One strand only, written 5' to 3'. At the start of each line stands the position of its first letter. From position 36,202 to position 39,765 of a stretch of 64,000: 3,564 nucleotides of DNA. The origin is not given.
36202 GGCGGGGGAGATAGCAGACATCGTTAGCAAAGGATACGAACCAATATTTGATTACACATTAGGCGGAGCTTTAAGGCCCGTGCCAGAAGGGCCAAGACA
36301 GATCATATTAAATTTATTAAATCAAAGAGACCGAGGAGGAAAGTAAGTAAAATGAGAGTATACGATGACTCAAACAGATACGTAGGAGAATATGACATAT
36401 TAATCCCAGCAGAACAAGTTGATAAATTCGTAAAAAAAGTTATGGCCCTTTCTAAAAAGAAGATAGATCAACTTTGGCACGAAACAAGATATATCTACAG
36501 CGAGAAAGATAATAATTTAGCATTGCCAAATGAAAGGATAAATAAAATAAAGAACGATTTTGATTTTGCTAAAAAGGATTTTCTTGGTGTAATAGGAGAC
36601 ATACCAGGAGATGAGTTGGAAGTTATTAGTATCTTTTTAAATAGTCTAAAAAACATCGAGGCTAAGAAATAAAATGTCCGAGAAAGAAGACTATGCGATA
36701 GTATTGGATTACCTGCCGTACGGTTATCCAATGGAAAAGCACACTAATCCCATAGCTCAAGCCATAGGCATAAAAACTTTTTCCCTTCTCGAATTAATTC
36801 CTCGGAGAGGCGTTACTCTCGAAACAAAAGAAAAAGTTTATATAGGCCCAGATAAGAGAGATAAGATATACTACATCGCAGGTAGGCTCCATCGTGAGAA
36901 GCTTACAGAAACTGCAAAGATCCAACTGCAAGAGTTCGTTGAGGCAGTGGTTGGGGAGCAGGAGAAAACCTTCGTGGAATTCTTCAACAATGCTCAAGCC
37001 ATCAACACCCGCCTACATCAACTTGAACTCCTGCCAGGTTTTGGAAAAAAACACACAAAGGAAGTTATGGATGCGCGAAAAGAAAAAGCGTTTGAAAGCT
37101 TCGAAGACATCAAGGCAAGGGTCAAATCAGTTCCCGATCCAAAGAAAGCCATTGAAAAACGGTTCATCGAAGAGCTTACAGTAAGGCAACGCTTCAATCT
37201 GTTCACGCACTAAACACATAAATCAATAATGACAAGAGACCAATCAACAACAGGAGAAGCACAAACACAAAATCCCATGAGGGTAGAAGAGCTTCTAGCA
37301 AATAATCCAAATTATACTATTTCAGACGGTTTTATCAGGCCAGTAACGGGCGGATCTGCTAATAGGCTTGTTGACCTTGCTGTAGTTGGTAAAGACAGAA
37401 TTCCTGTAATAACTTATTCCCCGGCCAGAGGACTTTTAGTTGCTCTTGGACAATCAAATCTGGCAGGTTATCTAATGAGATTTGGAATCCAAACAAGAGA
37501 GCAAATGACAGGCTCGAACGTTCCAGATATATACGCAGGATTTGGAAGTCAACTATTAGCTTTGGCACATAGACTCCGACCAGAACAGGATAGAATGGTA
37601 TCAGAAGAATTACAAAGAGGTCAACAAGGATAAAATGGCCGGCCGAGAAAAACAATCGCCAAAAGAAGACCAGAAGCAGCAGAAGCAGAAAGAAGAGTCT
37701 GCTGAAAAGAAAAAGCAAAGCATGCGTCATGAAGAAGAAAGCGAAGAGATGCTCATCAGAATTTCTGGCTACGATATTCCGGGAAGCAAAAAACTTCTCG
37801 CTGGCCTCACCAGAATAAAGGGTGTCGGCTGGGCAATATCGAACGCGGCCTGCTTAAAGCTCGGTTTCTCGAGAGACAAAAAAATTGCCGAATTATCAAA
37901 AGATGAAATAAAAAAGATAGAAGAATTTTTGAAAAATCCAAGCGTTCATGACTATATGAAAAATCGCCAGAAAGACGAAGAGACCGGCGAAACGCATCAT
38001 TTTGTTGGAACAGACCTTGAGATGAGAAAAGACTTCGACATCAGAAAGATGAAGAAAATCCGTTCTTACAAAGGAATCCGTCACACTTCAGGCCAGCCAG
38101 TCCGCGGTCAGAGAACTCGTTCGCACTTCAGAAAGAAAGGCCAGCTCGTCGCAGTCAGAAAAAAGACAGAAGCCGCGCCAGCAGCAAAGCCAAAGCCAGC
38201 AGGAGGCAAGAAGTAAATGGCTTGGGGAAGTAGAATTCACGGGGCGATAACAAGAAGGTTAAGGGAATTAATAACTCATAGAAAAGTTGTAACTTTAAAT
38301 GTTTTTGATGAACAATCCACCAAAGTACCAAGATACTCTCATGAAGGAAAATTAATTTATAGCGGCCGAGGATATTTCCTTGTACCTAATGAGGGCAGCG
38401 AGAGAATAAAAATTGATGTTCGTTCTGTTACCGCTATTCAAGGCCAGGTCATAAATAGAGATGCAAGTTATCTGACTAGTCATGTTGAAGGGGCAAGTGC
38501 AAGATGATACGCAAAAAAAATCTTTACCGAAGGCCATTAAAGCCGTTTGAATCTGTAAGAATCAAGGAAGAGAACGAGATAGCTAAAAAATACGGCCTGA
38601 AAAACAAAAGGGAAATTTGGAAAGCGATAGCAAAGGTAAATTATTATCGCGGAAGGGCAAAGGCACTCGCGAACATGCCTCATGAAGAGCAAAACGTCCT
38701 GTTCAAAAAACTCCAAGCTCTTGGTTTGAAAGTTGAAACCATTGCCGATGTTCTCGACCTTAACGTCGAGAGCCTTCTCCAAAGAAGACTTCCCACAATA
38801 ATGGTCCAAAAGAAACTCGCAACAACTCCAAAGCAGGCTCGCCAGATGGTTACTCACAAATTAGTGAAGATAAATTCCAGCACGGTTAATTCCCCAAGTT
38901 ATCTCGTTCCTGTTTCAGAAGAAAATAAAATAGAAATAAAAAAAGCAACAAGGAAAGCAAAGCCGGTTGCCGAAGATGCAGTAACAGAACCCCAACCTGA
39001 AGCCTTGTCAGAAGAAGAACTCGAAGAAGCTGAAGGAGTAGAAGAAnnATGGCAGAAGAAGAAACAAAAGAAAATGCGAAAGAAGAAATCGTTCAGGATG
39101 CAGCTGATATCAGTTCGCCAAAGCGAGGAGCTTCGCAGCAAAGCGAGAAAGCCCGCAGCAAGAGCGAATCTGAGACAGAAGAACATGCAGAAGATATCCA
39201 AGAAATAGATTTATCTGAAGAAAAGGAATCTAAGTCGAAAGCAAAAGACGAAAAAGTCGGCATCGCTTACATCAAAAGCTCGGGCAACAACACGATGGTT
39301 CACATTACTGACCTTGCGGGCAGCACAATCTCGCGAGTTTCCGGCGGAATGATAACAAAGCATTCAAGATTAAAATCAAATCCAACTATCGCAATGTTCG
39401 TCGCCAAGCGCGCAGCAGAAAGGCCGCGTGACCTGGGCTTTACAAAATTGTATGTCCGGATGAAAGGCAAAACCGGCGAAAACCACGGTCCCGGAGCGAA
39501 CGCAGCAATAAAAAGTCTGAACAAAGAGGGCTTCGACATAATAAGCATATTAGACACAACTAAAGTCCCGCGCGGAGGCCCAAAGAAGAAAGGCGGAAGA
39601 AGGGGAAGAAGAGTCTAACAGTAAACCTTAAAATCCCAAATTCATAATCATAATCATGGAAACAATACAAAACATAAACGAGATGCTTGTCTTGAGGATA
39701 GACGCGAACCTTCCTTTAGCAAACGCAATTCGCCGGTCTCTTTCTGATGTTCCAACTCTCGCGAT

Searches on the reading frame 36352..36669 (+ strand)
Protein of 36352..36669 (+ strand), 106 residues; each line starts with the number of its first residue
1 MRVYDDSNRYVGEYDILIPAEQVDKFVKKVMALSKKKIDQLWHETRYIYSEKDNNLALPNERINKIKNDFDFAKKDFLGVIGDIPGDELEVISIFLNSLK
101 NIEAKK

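Call 38: search_protein_families(library=pfam, proteins=[window:36352-36669:+], max_evalue=0.01)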
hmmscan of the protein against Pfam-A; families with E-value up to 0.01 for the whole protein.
window:36352-36669:+ (106 aa): 1 family
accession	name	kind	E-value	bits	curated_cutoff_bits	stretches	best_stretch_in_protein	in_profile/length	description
PF20637.2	ATG5_HBR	-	0.0062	16.8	21.3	0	28-43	24-39/59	Autophagy protein ATG5, alpha-helical bundle region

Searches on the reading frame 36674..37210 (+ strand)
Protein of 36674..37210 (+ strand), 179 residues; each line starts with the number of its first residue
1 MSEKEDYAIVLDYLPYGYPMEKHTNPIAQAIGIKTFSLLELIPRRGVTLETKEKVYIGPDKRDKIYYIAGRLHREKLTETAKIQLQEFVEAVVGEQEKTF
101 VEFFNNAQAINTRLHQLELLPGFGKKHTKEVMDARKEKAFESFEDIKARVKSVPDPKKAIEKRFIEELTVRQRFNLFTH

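Call 38: search_protein_families(library=pfam, proteins=[window:36674-37210:+], max_evalue=0.01)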
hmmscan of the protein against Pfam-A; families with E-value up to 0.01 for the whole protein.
window:36674-37210:+ (179 aa): 2 families
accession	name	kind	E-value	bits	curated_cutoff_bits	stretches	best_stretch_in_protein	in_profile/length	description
PF04919.18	DUF655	-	3.6e-60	203.5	22.2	1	5-178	2-180/181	Protein of unknown function (DUF655)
PF14579.12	HHH_6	-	0.0022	18.6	25.6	1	119-161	29-72/90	Helix-hairpin-helix motif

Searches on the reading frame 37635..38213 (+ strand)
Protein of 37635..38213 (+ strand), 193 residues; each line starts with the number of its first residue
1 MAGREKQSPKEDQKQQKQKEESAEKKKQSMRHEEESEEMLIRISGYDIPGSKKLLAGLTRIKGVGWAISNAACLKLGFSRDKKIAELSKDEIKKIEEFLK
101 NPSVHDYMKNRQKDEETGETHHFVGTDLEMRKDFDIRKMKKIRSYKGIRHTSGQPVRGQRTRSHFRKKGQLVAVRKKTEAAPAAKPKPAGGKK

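Call 38: search_protein_families(library=pfam, proteins=[window:37635-38213:+], max_evalue=0.01)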
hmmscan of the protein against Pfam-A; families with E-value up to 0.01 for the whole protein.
window:37635-38213:+ (193 aa): 1 family
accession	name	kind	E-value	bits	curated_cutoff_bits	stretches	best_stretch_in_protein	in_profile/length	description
PF00416.27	Ribosomal_S13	-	2.5e-36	125.3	31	1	42-166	1-127/128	Ribosomal protein S13/S18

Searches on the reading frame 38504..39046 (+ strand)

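Call 38: search_protein_families(library=pfam, proteins=[window:38504-39046:+], max_evalue=0.01)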
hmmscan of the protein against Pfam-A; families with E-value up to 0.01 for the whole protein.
window:38504-39046:+ (181 aa): 2 families
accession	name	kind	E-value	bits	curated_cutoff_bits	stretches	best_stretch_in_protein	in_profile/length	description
PF01479.30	S4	-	9.2e-11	41.7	22.8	1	94-140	1-47/48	S4 domain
PF22421.1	SYY_C-terminal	-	0.0025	18.1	27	1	93-136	18-61/83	Tyrosine--tRNA ligase SYY-like C-terminal domain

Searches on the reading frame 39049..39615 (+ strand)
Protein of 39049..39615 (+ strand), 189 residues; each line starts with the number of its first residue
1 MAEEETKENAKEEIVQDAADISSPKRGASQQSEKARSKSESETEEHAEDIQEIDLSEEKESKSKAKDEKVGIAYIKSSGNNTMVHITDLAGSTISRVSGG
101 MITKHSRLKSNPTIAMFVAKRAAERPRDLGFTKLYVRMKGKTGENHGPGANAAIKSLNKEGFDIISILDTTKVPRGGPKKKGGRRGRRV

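Call 38: search_protein_families(library=pfam, proteins=[window:39049-39615:+], max_evalue=0.01)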
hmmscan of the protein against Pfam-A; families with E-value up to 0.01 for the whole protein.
window:39049-39615:+ (189 aa): 1 family
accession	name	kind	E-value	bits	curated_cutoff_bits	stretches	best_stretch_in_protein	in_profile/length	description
PF00411.24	Ribosomal_S11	-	5.7e-24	85.1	25.1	1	71-185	1-110/110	Ribosomal protein S11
